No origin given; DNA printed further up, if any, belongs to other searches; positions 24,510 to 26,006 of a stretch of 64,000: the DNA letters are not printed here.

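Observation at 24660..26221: PilZ::N-acyl-amino-acid-synthase fusion next to a TIGR04073-like exosortase-associated small protein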

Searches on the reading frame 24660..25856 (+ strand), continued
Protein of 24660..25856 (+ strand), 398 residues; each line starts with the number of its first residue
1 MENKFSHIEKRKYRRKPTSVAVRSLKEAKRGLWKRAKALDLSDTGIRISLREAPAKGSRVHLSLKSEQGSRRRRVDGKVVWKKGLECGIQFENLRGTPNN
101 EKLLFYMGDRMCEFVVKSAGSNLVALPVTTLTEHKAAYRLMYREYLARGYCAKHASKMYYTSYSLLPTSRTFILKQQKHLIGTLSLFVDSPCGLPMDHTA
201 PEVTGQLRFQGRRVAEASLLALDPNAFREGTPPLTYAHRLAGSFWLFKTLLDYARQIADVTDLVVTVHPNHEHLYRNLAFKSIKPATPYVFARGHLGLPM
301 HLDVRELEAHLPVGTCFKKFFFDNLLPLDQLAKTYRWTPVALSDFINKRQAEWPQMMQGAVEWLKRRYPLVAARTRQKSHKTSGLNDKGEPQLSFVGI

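Call 29: search_protein_families(library=ncbifam, proteins=[L006:7045-7404:-, L001:7221-7544:+, P0015, P0010, L004:4802-6004:+], max_evalue=1)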
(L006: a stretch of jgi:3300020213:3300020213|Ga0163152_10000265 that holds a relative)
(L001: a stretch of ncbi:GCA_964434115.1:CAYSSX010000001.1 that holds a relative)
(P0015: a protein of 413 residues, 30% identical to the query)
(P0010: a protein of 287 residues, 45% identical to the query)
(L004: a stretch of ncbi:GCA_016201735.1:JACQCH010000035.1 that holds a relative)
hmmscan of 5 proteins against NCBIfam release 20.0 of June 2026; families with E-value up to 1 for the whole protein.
L006:7045-7404:- (119 aa): 1 family
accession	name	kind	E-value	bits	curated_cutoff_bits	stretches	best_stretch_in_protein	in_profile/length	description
TIGR04073.1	exo_TIGR04073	subfamily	1.5e-17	63.4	50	1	29-104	2-74/75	exosortase system-associated protein, TIGR04073 family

L001:7221-7544:+ (107 aa): 3 families
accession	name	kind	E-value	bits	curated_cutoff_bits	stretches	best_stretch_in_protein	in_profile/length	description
TIGR01643.1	YD_repeat_2x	repeat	0.0034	17.8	15.8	0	69-82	22-35/42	YD repeat-containing protein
NF041439.1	TraE_Enteroc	subfamily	0.025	15.1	100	0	12-41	48-77/99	type IV conjugative transfer system protein TraE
NF058513.1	Rod_Core_CpcG4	exception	0.057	12.8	440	1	10-69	119-175/250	phycobilisome rod-core linker protein CpcG4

P0015 (413 aa): 2 families
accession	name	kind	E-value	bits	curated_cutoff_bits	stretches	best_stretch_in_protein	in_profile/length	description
NF011425.0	PRK14852.1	equivalog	8.5e-15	53.7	1337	1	41-227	31-215/989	hypothetical protein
NF052554.1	OrAlActfOlsBRHOCB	equivalog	0.037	13.8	350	0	113-161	95-141/256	L-ornithine N(alpha)-acyltransferase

P0010 (287 aa): 1 family
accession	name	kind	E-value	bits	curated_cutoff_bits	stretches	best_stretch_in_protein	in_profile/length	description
NF011425.0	PRK14852.1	equivalog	1.5e-11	42.9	1337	1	25-197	37-199/989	hypothetical protein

L004:4802-6004:+ (400 aa): 3 families
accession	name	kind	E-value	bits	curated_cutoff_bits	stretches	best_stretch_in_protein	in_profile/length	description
NF011425.0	PRK14852.1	equivalog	5.9e-23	80.7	1337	1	126-334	7-202/989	hypothetical protein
TIGR02266.1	gmx_TIGR02266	paralog_domain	1.7e-07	31.3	68.7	1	38-124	5-87/96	TIGR02266 family protein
TIGR03030.1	CelA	equivalog_domain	0.17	9.8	699.1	1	27-71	567-610/714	UDP-forming cellulose synthase catalytic subunit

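Call 45: predict_structure(alignment_id=A1)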
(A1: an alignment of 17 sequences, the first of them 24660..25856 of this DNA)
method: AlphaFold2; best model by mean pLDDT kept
length: 398 residues; sequences in the alignment: 17
mean_pLDDT: 80.1   pTM: 0.70
mean pLDDT of the five models: 80.1, 80.1, 77.8, 76.7, 74.4
residues with pLDDT >= 90: 178; 70-90: 122; 50-70: 55; < 50: 43
segments of 3 or more residues with pLDDT < 50: 1-16, 95-105, 383-385, 390-398
pLDDT, mean of each block of 10 residues (from residue 1): 32 54 76 84 83 91 73 85 92 52 50 75 90 94 91 84 87 93 95 89 94 95 76 71 94 97 95 89 92 92 92 85 94 89 72 64 77 61 51 44
secondary structure, 60 per line:
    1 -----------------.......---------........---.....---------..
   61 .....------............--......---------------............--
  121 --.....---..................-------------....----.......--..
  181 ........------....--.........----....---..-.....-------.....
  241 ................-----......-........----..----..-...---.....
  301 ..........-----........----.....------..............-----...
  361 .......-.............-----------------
elements in order: E18-24 E34-41 E45-49 E59-65 E72-83 E86-91 H107-118 E123-127 H131-148 H162-165 E170-176 E179-188 H195-198 H201-209 E214-217 H224-228 H236-256 E262-267 H269-276 E296-303 H304-310 H316-323 H328-332 H339-352 H358-367 H369-381
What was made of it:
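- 24684..24953 (+): PilZ domain (residues 9-98), a six-strand beta-barrel. AF2 strands at 18-91 (call 45).
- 24690..24704 (+): RxxxR c-di-GMP-binding motif (R11-K-Y-R-R15) in the flexible N-terminal tail. Residues 1-16 have pLDDT <50, as expected for an unliganded PilZ tail (call 45).
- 24978..25013 (+): Conserved linker helix (residues 107-118, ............), also present in PilZ-less relatives. AF2 helix 107-118 (call 45).
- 25569..25802 (+): C-terminal helical extension (residues 304-381) beyond the FeeM fold; function unknown. AF2 helices 304-381 (call 45).
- On PilZ domain (PF07238), canonical c-di-GMP-binding type: AF2 strands 18-91 (call 45).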

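Call 47: fold_search(model_id=the predicted structure, library=pdb)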
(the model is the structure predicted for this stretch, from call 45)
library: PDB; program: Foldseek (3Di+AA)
matches with E <= 10: 1048; with E <= 0.001: 137
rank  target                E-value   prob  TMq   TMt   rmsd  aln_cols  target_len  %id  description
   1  2g0b_A                1.9e-12  1.00  0.41  0.84   3.8       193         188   25  The structure of FeeM, an N-acyl amino acid synthase from uncultured soil microbes (released 2006-09-26)
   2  2g0b_D                2.2e-12  1.00  0.40  0.84   2.9       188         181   26  The structure of FeeM, an N-acyl amino acid synthase from uncultured soil microbes (released 2006-09-26)
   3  2g0b_B                4.1e-12  1.00  0.41  0.84   2.9       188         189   24  The structure of FeeM, an N-acyl amino acid synthase from uncultured soil microbes (released 2006-09-26)
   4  2g0b_C                4.9e-12  1.00  0.42  0.86   2.8       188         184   24  The structure of FeeM, an N-acyl amino acid synthase from uncultured soil microbes (released 2006-09-26)
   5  2g0b_G                9.8e-11  1.00  0.39  0.86   3.4       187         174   25  The structure of FeeM, an N-acyl amino acid synthase from uncultured soil microbes (released 2006-09-26)
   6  2g0b_H                4.1e-10  1.00  0.36  0.80   4.4       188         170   24  The structure of FeeM, an N-acyl amino acid synthase from uncultured soil microbes (released 2006-09-26)
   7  1ro5                  4.8e-06  1.00  0.37  0.69   4.9       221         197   13  Crystal Structure of the AHL Synthase LasI (released 2004-08-24)
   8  6bff_A                5.1e-06  1.00  0.32  0.65   4.2       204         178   12  Structure of the aminoglycoside acetyltransferase AAC(6')-Im (released 2017-11-08)
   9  6bfh                  6.0e-06  1.00  0.30  0.59   5.4       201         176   10  Structure of the kanamycin complex of aminoglycoside acetyltransferase AAC(6')-Im (released 2017-11-08)
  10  3f5b                  1.1e-05  1.00  0.31  0.64   4.7       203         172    9  The crystal structure of aminoglycoside N(6')acetyltransferase from Legionella pneumophila subsp. pneumophila str. Phila (released 2008-11-18)
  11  7mx2_A                1.6e-05  1.00  0.29  0.67   4.8       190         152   15  Cryo-EM structure of human ternary NatC complex with a Bisubstrate inhibitor (released 2022-12-14)
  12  7kwh_A                2.0e-05  1.00  0.30  0.64   5.4       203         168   16  Spermidine N-acetyltransferase SpeG K23-Y30 chimera from Vibrio cholerae and hSSAT (released 2020-12-16)
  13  7ovu                  2.4e-05  1.00  0.30  0.55   5.9       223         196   14  Crystal structure of Arabidopsis thaliana NAT9 in complex with AcCoA (released 2022-12-21)
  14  7kx2_A                2.6e-05  1.00  0.30  0.65   5.4       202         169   16  Spermidine N-acetyltransferase SpeG F149A mutant from Vibrio cholerae (released 2020-12-16)
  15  5cnp_D                2.9e-05  1.00  0.30  0.62   5.3       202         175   16  X-ray crystal structure of Spermidine n1-acetyltransferase from Vibrio cholerae. (released 2015-07-29)
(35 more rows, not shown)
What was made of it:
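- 24684..24953 (+): Foldseek matches to the Alg44 PilZ (4rt0_B, E 4.5e-5) and the BcsA PilZ (9fp0_A) (call 47).
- On PilZ domain (PF07238), canonical c-di-GMP-binding type: Foldseek hits to the Alg44 and BcsA PilZ domains (call 47).
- Closest known: BcsA and Alg44 PilZ modules. Same: They are structural matches to residues 9-98 (call 47).
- Folds: FeeM 2g0b TM 0.84-0.86 normalised to the target, then LasI; PilZ domains of Alg44 and BcsA (calls 45, 47). LasI is the second-best structural match (call 47).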

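Call 54: find_homologous_proteins(query=P0015, max_evalue=0.001)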
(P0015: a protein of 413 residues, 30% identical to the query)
Query P0015 (413 aa): 159 proteins with E <= 0.001 among 5232 candidates; the best 120 are listed.
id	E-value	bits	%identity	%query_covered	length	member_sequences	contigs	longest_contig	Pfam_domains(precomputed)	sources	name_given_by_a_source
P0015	6.6e-280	946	100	100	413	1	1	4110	PF07238.20,PF21926.3,PF00583.32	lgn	-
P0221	6.4e-201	686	71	100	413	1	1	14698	PF07238.20,PF21926.3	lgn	-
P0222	1.7e-199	681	71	100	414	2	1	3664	PF07238.20,PF21926.3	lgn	-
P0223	1.9e-187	641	67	100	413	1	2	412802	PF07238.20,PF21926.3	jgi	jgi:hypothetical protein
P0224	6.6e-187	639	66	100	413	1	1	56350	PF07238.20,PF21926.3,PF00583.32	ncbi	ncbi:MAG: GNAT family N-acetyltransferase [Bdellovibrionia bacterium]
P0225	3.9e-185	634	66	100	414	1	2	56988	PF21926.3,PF00583.32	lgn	-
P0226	4.4e-183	627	67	100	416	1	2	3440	PF21926.3,PF00583.32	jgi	jgi:hypothetical protein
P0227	3.1e-181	621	64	100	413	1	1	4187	PF07238.20,PF21926.3,PF00583.32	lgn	-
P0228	1.0e-176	606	63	100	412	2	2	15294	PF07238.20,PF21926.3,PF00583.32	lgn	-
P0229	1.1e-175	602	64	97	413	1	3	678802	PF07238.20,PF21926.3,PF00583.32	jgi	jgi:hypothetical protein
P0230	3.9e-175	601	65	98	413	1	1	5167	PF07238.20,PF21926.3,PF00583.32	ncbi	ncbi:MAG: GNAT family N-acetyltransferase [Pseudobdellovibrionaceae bacterium]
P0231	5.5e-172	590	64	98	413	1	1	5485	PF07238.20,PF21926.3,PF00583.32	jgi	-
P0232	2.1e-171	588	62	98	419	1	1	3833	PF07238.20,PF21926.3,PF00583.32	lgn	-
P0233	1.3e-170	586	62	100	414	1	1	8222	PF21926.3,PF00583.32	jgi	jgi:hypothetical protein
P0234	1.5e-170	585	61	100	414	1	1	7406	PF21926.3,PF00583.32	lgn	-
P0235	1.6e-170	585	64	98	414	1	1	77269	PF21926.3,PF00583.32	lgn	-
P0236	2.0e-168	579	66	93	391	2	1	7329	PF07238.20,PF21926.3,PF00583.32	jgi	jgi:hypothetical protein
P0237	6.8e-166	570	62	99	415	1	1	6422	PF07238.20,PF21926.3,PF00583.32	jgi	jgi:GNAT superfamily N-acetyltransferase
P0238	2.4e-165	568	61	97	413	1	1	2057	PF07238.20,PF21926.3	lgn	-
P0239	7.0e-160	550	60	100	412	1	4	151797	PF21926.3,PF00583.32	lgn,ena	-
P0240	5.4e-159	547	57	100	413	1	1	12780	PF21926.3,PF00583.32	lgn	-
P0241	6.1e-159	547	59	99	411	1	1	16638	PF21926.3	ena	-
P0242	7.5e-158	544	57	98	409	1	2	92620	PF21926.3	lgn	-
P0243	2.6e-154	532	56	100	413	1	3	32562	PF21926.3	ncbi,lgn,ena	-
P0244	7.3e-154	531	56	100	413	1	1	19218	PF21926.3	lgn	-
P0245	3.1e-153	528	56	99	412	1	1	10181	PF07238.20,PF21926.3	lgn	-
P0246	6.4e-153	527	60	91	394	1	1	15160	PF21926.3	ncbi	-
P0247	6.7e-153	527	57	95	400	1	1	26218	PF07238.20,PF21926.3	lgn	-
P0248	1.3e-151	523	57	100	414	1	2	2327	PF07238.20,PF21926.3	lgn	-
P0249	1.1e-150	520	54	98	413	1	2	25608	PF21926.3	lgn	-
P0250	3.2e-150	519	56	98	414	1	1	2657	PF07238.20,PF21926.3,PF00583.32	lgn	-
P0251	3.3e-146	505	54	98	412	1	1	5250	PF21926.3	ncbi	-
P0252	1.5e-144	500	54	100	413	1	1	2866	PF21926.3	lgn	-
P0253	3.0e-143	496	54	100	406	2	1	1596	PF07238.20,PF21926.3,PF00583.32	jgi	jgi:GNAT superfamily N-acetyltransferase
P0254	4.7e-143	495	55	97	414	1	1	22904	PF07238.20,PF21926.3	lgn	-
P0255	7.2e-143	494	54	99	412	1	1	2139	PF21926.3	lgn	-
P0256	6.5e-140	485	52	100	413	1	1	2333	PF21926.3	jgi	jgi:hypothetical protein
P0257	7.1e-140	484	54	100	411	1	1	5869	PF21926.3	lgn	-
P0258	3.6e-139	482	55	97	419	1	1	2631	PF07238.20,PF21926.3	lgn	-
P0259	1.2e-138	480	53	100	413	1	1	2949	PF21926.3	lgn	-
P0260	9.6e-135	468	52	94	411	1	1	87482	PF07238.20,PF21926.3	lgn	-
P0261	5.2e-134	465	51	96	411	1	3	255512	PF07238.20,PF21926.3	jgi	jgi:hypothetical protein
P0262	1.8e-132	460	51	96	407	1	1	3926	PF07238.20,PF21926.3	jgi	jgi:hypothetical protein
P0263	6.4e-131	455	52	98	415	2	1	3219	PF21926.3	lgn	-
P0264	7.3e-128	445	53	95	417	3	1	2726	PF07238.20,PF21926.3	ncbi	-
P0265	6.9e-120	419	48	98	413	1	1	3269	PF21926.3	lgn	-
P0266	3.6e-113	397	65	64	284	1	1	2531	PF21926.3,PF00583.32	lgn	-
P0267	3.5e-112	393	54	77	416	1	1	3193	PF21926.3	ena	-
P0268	2.2e-108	381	63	64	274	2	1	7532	PF21926.3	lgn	-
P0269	1.6e-102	362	45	97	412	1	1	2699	PF07238.20,PF21926.3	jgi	jgi:hypothetical protein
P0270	4.9e-88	314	42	97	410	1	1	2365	PF07238.20,PF21926.3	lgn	-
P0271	8.7e-81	290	37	95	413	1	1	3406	PF21926.3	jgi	jgi:hypothetical protein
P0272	2.5e-72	262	35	96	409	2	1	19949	PF21926.3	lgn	-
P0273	7.1e-71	257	37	93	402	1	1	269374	PF21926.3,PF00583.32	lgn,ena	-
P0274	4.1e-70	255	36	94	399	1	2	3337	PF21926.3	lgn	-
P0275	2.9e-69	252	35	96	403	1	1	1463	PF21926.3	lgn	-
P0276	3.9e-68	248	36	95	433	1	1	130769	PF21926.3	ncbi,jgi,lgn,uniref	ncbi:N-acyl amino acid synthase FeeM domain-containing protein [Chitinimonas sp.]|uniref:N-acyl amin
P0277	1.3e-67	246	36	97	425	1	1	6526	PF07238.20,PF21926.3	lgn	-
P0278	1.8e-67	246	34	95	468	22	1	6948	PF21926.3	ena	-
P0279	4.4e-67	245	36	97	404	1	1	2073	PF21926.3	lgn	-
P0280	8.8e-67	244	37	89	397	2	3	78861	PF21926.3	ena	-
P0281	3.7e-66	242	35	96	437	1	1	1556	PF21926.3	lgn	-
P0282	4.0e-66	242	36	93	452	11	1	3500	PF07238.20,PF21926.3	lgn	-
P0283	7.8e-66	241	36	96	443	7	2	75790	PF21926.3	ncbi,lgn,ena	-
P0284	1.8e-65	239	35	95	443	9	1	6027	PF21926.3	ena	-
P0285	2.6e-65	239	35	95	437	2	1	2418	PF21926.3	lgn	-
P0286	4.4e-65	238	35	95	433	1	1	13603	PF13444.13,PF21926.3,PF00583.32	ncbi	-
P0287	5.1e-65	238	36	95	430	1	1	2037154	PF21926.3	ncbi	ncbi:N-acyl amino acid synthase FeeM domain-containing protein [Chitinimonas naiadis]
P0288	7.4e-65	237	35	94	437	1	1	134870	PF13444.13,PF21926.3,PF00583.32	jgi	jgi:GNAT superfamily N-acetyltransferase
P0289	9.1e-65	237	37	95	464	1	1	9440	PF21926.3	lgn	-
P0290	1.1e-64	237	36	93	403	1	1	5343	PF07238.20,PF21926.3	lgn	-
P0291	1.1e-64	237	36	94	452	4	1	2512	PF07238.20,PF21926.3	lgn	-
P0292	2.7e-64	236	35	97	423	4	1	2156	PF07238.20,PF21926.3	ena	-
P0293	3.1e-64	235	36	95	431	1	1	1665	PF13444.13,PF21926.3,PF00583.32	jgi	jgi:hypothetical protein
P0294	7.2e-64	234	35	95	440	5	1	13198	PF21926.3,PF00583.32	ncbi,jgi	-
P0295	1.1e-63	234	34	97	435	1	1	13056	PF21926.3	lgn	-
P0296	1.2e-63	234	35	94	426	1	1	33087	PF21926.3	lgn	-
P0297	1.9e-63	233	35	95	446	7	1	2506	PF13444.13,PF21926.3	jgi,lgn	-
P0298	1.9e-63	233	35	96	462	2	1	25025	PF07238.20,PF21926.3,PF00583.32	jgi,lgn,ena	jgi:hypothetical protein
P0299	2.1e-63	233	32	95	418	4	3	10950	PF21926.3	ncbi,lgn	-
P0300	9.4e-63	231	34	96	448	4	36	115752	PF07238.20,PF21926.3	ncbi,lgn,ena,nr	ncbi:MAG: GNAT family N-acetyltransferase [Burkholderiales bacterium]|nr:GNAT family N-acetyltransfe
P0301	1.1e-62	230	36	95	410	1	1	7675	PF21926.3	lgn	-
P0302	6.6e-62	228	34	96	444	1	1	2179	PF21926.3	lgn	-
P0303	7.4e-62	228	35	92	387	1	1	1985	PF21926.3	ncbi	-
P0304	7.8e-62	227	41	72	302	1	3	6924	PF21926.3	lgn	-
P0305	7.9e-62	227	35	95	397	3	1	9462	PF21926.3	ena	-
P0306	7.9e-62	227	35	94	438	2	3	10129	PF21926.3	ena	-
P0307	1.2e-61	227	35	90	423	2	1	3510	PF21926.3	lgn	-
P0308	3.4e-61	225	43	65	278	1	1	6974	PF21926.3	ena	-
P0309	6.0e-61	225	37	95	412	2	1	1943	PF21926.3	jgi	-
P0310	6.9e-61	224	36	93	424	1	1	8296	PF21926.3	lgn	-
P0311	9.3e-61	224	34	96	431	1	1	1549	PF07238.20,PF21926.3,PF00583.32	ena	-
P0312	1.0e-60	224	35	97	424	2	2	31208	PF07238.20,PF21926.3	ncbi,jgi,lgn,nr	ncbi:MAG: PilZ domain-containing protein [Deltaproteobacteria bacterium]|jgi:hypothetical protein|nr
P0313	3.6e-60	222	35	98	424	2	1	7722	PF07238.20,PF21926.3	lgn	-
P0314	6.5e-60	221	32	97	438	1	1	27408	PF21926.3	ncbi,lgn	-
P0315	6.7e-60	221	33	96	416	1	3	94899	PF21926.3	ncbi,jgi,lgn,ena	jgi:hypothetical protein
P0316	2.8e-59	219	34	92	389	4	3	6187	PF07238.20,PF21926.3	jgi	jgi:hypothetical protein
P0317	9.0e-59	217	33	98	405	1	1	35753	PF21926.3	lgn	-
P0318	1.9e-58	216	47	54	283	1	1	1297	PF21926.3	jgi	jgi:hypothetical protein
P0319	8.2e-58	214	32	97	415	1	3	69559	PF21926.3,PF00583.32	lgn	-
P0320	8.5e-58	214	50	50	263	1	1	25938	PF21926.3,PF00583.32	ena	-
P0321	3.2e-57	212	33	95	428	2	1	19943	PF21926.3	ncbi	-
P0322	5.3e-57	212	34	97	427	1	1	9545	PF07238.20,PF21926.3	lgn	-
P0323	7.5e-57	211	35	90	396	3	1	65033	PF21926.3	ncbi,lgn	-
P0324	9.3e-57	211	33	88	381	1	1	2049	PF21926.3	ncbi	-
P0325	9.5e-57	211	33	95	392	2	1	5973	PF21926.3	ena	-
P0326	1.7e-56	210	36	87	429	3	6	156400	PF21926.3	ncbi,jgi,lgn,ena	jgi:hypothetical protein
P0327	7.8e-56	208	35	95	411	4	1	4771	PF21926.3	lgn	-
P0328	1.6e-55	207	33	96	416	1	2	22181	PF21926.3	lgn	-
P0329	8.5e-55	204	29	97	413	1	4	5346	PF21926.3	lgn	-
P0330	1.1e-54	204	33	92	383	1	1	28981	PF21926.3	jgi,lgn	jgi:hypothetical protein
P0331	1.9e-54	203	33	94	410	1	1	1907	PF21926.3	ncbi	-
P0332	2.0e-54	203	34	93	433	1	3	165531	PF21926.3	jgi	jgi:hypothetical protein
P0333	2.9e-54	203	33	88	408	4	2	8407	PF21926.3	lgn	-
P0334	1.7e-53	200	32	95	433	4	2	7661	PF21926.3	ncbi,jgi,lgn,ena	jgi:hypothetical protein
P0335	2.5e-53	199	34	91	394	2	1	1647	PF21926.3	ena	-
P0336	4.0e-53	199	37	65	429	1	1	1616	PF21926.3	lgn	-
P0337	7.4e-53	198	33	94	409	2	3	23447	PF21926.3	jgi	jgi:hypothetical protein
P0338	3.5e-52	196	27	98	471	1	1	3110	PF21926.3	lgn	-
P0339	1.7e-51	193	31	98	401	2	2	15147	PF21926.3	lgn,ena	-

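Call 63: find_related_loci(query=A2, collection=metagenome_contigs, flank=5000)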
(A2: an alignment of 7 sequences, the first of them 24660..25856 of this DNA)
Query A2 (398 aa) in metagenome_contigs; peptide patterns used: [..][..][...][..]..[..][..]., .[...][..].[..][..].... (x = any residue, [..] = any of these).
87 stretches matched a pattern; 12 encode a relative of the query (tblastn E <= 1e-3); 12 distinct loci.
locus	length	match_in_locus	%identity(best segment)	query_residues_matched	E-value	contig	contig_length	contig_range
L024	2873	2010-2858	42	6-281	8e-72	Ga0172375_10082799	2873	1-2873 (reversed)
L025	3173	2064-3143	35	8-368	7e-69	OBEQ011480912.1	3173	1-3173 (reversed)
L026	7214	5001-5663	41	99-321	1e-44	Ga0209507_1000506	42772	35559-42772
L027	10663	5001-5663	41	99-321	1e-44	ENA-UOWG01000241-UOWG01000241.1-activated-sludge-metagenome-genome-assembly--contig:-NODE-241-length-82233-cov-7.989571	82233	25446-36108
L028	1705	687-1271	37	107-304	5e-41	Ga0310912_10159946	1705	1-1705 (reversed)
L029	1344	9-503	42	156-321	6e-34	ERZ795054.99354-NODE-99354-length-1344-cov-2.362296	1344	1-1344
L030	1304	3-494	41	157-321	2e-33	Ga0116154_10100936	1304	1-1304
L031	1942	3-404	44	171-304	3e-28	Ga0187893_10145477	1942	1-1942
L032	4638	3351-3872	28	122-305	9e-17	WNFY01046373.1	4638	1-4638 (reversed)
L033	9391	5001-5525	27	121-305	5e-16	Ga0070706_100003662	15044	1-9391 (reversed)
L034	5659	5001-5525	27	121-305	6e-16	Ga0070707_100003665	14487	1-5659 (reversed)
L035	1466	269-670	31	133-276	1e-13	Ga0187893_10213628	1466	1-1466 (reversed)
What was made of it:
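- Tried and rejected: With the 7-sequence alignment it gave 12 mostly short loci (call 63).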
